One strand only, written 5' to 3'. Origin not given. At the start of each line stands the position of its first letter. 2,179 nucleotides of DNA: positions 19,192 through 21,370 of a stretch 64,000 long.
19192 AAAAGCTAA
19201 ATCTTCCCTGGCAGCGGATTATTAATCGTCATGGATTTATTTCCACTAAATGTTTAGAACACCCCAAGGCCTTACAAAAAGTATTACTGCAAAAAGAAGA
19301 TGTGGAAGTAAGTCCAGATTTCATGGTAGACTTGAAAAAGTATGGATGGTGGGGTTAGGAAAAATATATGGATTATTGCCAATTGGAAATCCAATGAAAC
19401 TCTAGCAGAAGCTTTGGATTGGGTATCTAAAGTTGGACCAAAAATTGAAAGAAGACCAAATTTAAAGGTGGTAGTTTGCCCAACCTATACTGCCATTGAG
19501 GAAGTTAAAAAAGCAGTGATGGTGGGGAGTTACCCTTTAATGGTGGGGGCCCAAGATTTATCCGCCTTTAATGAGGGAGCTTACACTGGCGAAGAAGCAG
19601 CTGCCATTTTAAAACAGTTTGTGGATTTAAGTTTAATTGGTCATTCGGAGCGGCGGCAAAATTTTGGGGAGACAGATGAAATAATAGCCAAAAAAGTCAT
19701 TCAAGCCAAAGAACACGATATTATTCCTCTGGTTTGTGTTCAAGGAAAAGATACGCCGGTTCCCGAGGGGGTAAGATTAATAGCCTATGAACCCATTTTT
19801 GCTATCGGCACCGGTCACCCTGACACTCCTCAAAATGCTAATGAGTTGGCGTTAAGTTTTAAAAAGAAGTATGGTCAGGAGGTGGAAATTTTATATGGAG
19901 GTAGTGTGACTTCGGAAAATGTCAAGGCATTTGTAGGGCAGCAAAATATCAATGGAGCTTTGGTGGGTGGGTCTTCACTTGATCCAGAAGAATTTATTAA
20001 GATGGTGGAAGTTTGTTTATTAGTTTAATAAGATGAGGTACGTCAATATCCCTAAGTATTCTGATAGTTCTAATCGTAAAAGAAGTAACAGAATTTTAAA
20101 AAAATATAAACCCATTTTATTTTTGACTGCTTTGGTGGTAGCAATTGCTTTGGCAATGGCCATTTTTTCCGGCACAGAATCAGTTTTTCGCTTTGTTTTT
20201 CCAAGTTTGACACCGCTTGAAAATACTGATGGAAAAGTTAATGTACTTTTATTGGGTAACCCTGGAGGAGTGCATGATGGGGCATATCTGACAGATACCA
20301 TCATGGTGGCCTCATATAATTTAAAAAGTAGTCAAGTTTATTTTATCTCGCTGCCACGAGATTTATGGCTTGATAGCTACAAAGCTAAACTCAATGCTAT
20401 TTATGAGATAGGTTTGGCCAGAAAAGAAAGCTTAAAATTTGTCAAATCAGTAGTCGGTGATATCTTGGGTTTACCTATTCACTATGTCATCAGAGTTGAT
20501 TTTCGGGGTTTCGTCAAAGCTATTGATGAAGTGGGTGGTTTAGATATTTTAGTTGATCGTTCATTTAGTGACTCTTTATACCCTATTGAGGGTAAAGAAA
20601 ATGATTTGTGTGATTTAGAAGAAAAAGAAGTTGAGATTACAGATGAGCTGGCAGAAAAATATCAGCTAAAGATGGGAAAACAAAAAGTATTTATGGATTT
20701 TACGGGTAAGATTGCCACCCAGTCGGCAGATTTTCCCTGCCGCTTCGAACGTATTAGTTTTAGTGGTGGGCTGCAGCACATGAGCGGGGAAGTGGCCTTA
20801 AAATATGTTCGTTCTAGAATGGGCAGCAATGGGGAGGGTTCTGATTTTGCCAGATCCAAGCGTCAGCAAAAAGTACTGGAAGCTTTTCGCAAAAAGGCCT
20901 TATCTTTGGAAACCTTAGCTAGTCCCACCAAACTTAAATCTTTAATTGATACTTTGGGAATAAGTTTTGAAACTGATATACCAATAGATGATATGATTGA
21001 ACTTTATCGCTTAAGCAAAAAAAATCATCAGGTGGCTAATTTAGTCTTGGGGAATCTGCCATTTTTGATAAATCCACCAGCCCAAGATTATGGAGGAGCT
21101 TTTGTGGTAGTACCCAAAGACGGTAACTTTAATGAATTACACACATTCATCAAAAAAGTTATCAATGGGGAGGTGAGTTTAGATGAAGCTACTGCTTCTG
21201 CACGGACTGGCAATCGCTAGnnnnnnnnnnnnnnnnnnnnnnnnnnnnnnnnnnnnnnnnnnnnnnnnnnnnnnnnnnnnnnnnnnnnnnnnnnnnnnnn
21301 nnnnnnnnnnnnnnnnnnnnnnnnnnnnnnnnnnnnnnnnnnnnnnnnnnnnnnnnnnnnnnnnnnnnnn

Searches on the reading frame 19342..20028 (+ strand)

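Call 55: search_protein_families(library=pfam, proteins=[window:19342-20028:+], max_evalue=0.001)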
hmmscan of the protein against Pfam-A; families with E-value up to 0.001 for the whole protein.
window:19342-20028:+ (228 aa): 1 family
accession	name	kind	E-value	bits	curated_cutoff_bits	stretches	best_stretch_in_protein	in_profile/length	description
PF00121.24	TIM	-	8.1e-57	193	20.1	1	10-224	2-244/245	Triosephosphate isomerase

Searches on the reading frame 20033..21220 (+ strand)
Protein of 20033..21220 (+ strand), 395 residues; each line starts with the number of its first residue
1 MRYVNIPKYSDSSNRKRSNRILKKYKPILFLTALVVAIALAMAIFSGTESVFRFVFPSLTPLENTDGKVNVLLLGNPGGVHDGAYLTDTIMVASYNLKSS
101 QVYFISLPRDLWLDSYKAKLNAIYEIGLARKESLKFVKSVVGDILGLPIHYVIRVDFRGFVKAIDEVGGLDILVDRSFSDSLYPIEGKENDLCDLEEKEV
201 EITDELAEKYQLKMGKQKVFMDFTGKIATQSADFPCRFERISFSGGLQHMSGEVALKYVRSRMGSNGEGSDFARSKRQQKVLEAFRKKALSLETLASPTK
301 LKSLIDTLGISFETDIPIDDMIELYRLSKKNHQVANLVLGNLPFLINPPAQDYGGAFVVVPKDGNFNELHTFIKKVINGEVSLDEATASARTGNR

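Call 55: search_protein_families(library=pfam, proteins=[window:20033-21220:+], max_evalue=0.001)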
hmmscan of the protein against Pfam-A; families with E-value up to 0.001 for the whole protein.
window:20033-21220:+ (395 aa): 1 family
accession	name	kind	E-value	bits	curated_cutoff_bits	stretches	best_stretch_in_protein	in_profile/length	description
PF03816.19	LytR_cpsA_psr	-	1.4e-27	97.1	24.6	1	87-289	2-148/150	LytR_cpsA_psr family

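Call 92: search_protein_families(library=ncbifam, proteins=[window:20033-21220:+], max_evalue=0.00001)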
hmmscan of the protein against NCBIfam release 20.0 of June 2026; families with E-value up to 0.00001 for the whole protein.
window:20033-21220:+ (395 aa): 4 families
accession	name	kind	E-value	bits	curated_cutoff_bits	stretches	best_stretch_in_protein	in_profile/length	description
TIGR00350.1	lytR_cpsA_psr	domain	2.3e-22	79.9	62.3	2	87-181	3-99/152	LCP family glycopolymer transferase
NF006897.1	PRK09379.1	equivalog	8.7e-18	64.6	441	2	218-329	150-255/298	polyisoprenyl-teichoic acid--peptidoglycan teichoic acid transferase TagU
NF051849.1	LCP_trans_Cps2A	equivalog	2.2e-15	56.8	650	1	231-325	329-418/477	LCP family glycopolymer transferase CpsA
NF047591.1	ligase_LytR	equivalog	1.7e-12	47.3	450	0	243-320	191-263/336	glycopolymer--peptidoglycan transferase LytR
